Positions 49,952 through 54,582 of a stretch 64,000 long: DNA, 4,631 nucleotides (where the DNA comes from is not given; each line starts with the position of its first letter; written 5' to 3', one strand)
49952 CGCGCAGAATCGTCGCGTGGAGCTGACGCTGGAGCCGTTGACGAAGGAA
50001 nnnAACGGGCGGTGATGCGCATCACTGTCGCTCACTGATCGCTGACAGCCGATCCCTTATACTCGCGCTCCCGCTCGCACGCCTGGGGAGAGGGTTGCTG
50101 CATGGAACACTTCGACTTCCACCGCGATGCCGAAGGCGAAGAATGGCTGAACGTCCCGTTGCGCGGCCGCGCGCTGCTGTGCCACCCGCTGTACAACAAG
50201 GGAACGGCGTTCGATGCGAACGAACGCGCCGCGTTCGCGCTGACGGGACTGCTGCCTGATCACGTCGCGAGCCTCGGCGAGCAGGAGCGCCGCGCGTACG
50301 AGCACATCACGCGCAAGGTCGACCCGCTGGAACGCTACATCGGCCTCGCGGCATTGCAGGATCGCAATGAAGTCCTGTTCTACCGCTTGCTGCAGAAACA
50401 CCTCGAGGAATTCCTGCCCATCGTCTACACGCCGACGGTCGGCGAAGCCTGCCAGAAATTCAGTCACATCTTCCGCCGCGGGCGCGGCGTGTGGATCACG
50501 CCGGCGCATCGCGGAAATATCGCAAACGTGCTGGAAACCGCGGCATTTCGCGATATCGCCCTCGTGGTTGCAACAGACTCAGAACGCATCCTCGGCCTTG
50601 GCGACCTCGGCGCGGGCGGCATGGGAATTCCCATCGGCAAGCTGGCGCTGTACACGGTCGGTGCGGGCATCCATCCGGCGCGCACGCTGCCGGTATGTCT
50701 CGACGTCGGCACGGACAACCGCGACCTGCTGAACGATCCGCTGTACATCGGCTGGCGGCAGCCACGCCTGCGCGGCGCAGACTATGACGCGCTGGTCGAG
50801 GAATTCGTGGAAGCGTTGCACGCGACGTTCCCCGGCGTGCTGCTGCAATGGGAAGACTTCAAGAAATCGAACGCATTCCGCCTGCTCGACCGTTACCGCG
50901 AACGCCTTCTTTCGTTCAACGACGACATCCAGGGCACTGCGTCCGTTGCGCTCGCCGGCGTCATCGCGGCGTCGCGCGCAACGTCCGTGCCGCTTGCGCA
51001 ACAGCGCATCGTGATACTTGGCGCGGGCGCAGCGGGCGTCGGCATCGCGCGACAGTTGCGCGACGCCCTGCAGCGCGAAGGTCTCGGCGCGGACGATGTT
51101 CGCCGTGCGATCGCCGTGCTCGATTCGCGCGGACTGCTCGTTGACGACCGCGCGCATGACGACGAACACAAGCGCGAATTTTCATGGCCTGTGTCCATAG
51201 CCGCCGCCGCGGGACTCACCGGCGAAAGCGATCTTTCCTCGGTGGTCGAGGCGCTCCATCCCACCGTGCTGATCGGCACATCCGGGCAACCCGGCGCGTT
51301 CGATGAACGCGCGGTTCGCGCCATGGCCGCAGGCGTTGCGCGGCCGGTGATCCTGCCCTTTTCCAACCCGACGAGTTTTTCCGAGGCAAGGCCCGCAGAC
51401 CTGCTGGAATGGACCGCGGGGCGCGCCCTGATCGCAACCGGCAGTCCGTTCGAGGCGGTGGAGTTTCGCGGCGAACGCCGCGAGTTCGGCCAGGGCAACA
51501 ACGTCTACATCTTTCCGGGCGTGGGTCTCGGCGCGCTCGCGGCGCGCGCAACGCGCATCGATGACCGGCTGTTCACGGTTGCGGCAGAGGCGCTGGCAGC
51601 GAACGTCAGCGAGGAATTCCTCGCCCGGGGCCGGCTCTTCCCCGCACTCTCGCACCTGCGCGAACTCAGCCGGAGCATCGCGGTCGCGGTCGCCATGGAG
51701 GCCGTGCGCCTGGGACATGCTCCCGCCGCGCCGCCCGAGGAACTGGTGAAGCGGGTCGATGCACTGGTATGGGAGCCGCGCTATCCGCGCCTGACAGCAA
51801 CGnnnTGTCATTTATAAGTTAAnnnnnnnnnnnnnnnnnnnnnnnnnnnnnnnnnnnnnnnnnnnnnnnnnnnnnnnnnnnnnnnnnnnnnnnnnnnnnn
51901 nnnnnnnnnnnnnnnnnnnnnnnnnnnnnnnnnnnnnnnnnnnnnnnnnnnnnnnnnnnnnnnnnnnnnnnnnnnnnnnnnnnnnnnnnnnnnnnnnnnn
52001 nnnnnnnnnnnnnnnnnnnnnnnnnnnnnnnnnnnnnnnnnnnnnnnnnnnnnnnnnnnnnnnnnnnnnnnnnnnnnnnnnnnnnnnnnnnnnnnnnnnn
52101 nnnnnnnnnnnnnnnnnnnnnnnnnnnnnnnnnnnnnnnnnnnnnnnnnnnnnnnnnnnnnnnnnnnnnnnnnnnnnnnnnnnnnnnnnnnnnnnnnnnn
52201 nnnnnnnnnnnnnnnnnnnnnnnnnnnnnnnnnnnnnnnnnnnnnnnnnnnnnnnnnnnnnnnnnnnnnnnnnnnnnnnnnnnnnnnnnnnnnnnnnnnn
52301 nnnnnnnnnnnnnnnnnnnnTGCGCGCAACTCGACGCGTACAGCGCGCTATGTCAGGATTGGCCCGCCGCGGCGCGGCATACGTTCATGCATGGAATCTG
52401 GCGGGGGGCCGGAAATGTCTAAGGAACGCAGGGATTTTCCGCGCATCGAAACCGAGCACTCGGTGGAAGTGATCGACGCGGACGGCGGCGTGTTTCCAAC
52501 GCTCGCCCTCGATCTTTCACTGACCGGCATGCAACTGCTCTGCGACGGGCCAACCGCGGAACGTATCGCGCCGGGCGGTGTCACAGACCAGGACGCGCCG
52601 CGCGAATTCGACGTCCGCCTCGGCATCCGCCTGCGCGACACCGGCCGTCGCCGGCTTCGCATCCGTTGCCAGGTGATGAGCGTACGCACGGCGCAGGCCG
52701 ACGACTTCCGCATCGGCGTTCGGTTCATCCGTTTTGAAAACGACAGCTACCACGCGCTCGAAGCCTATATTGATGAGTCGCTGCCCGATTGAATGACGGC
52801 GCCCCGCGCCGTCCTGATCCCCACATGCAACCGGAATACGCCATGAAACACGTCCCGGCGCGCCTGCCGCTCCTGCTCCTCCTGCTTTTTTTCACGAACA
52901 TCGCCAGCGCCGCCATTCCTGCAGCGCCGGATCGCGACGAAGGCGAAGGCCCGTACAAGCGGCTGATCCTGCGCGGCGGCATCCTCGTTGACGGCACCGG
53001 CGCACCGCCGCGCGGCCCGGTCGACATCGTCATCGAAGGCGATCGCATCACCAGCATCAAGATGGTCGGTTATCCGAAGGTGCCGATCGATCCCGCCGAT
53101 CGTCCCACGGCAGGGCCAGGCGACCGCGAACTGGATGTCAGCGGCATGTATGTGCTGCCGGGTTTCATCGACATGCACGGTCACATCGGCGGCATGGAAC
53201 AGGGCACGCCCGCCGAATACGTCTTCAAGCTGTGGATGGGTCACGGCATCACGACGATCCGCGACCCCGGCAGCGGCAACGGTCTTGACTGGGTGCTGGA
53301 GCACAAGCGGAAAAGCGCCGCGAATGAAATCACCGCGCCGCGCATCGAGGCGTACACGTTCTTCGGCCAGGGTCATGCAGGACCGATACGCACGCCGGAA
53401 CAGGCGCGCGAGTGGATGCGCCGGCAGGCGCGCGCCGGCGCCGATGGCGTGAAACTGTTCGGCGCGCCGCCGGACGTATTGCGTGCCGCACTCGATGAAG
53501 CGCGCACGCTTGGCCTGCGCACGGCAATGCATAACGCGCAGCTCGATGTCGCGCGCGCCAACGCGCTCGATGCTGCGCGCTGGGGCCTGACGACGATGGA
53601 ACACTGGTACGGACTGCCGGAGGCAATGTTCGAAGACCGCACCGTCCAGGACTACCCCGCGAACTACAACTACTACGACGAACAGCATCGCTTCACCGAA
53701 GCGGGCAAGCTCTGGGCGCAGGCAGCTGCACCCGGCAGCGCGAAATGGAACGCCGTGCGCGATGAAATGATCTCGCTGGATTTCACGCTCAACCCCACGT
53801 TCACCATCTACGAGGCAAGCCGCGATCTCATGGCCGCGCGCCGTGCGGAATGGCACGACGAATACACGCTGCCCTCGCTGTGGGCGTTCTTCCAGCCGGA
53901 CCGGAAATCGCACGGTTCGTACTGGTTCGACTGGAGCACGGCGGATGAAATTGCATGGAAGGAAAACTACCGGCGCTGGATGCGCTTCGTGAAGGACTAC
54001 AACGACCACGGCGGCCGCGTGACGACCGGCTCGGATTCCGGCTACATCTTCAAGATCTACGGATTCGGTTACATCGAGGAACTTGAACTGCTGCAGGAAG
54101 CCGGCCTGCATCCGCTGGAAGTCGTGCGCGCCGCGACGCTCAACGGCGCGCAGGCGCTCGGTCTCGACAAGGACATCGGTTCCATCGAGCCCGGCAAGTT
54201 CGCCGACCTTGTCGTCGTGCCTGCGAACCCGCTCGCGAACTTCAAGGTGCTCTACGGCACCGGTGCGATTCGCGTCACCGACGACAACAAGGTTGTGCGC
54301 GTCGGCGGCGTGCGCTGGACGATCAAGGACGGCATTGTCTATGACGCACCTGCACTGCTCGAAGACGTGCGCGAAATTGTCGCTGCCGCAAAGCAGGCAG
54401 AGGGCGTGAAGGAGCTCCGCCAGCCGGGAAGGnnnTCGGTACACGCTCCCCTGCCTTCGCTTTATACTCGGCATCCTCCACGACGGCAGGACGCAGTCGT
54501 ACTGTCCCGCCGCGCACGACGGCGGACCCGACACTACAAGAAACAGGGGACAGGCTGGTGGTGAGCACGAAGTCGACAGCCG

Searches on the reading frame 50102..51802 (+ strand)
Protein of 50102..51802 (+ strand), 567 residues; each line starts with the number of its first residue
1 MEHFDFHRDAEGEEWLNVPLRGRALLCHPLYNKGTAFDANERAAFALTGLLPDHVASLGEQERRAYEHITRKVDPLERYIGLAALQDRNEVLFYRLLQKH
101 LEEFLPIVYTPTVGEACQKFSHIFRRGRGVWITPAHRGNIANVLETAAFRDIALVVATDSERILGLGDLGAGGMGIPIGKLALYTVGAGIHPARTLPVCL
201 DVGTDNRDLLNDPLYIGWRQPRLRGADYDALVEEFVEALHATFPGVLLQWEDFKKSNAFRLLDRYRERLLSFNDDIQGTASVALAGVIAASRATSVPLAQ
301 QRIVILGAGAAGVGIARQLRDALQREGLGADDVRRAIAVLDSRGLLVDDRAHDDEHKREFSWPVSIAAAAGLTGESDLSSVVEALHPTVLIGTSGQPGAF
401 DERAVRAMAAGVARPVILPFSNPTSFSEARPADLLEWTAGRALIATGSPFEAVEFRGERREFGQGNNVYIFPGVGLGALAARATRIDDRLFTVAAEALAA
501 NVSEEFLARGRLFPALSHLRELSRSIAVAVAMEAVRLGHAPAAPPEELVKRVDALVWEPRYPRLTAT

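Call 93: search_protein_families(library=pfam, proteins=[window:50102-51802:+], max_evalue=0.00001)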
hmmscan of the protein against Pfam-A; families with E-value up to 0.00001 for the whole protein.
window:50102-51802:+ (567 aa): 2 families
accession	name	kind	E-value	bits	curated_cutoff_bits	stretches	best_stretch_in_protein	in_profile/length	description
PF03949.21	Malic_M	-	6.7e-89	298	23.5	1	276-534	1-257/258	Malic enzyme, NAD binding domain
PF00390.24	malic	-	8.5e-72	241.2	23.1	1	86-266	1-182/182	Malic enzyme, N-terminal domain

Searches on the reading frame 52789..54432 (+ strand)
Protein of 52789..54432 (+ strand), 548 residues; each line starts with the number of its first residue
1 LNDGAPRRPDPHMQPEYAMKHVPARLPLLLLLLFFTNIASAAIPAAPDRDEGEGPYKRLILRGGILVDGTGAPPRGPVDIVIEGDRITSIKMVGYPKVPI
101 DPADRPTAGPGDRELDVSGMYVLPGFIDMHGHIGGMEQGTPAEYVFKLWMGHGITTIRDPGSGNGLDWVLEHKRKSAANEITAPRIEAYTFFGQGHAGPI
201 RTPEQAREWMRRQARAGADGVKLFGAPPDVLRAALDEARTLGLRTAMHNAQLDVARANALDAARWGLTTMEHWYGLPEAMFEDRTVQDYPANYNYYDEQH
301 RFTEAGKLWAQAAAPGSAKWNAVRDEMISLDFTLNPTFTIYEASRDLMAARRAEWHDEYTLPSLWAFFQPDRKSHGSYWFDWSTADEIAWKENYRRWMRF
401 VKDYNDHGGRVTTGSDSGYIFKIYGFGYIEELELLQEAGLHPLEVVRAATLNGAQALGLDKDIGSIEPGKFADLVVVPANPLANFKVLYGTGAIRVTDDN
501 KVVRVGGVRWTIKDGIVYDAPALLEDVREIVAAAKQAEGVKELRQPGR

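Call 93: search_protein_families(library=pfam, proteins=[window:52789-54432:+], max_evalue=0.00001)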
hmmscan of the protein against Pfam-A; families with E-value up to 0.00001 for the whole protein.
window:52789-54432:+ (548 aa): 2 families
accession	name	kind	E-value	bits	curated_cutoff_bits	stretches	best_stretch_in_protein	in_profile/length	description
PF01979.26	Amidohydro_1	-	7.5e-25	88.3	25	2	402-488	237-329/345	Amidohydrolase family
PF07969.17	Amidohydro_3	-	2.1e-12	47.7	29.7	1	404-483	362-450/472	Amidohydrolase family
